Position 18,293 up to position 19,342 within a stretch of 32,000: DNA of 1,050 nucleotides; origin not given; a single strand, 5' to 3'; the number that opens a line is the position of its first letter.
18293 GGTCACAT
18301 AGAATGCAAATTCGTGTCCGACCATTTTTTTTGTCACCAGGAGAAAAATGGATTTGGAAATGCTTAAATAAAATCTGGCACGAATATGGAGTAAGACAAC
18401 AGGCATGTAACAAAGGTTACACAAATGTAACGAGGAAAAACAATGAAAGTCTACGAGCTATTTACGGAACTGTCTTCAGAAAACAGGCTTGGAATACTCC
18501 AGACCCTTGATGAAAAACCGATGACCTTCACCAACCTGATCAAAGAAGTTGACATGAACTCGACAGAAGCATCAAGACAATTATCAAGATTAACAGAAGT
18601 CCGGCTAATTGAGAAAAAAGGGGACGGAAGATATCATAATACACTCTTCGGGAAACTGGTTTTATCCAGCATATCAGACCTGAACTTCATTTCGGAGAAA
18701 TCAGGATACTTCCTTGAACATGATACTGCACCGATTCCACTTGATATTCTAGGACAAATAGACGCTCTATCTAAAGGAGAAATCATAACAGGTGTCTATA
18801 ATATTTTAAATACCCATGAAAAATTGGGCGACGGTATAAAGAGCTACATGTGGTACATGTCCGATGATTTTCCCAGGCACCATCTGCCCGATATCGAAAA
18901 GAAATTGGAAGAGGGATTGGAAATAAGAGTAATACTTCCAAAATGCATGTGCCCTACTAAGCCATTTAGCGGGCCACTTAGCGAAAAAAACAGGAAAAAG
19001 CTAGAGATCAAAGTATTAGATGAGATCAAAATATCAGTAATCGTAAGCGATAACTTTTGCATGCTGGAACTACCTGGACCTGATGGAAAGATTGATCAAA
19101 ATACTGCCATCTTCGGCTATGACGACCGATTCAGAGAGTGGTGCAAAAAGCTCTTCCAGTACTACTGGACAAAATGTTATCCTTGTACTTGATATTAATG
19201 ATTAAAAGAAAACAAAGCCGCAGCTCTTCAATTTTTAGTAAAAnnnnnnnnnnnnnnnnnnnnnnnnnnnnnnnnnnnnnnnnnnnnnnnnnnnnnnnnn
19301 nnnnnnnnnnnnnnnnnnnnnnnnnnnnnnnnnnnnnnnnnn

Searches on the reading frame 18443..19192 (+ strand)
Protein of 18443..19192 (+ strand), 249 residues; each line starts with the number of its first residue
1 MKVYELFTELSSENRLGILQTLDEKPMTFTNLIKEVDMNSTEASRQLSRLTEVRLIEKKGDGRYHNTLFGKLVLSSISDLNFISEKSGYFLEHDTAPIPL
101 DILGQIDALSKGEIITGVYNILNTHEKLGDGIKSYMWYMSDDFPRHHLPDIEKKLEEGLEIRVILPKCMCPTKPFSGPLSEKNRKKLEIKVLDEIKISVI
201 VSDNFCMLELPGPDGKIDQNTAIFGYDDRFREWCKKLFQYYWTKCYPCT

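Call 36: search_protein_families(library=pfam, proteins=[window:18443-19192:+], max_evalue=0.00001)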
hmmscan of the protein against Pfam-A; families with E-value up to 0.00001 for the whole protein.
window:18443-19192:+ (249 aa): 4 families
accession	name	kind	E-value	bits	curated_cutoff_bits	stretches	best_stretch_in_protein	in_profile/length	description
PF25213.1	HVO_A0261_N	-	1.6e-12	47.5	35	1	10-80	8-77/86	HVO_A0261 N-terminal domain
PF08350.17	FilR1_middle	-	2.6e-08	34.4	27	1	181-243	65-127/128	Methanogenesis regulatory protein FilR1, middle domain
PF12840.13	HTH_20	-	1.2e-07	32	27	1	10-57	1-49/51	Helix-turn-helix domain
PF01022.26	HTH_5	-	1.5e-06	28.4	22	1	13-58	2-47/47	Bacterial regulatory protein, arsR family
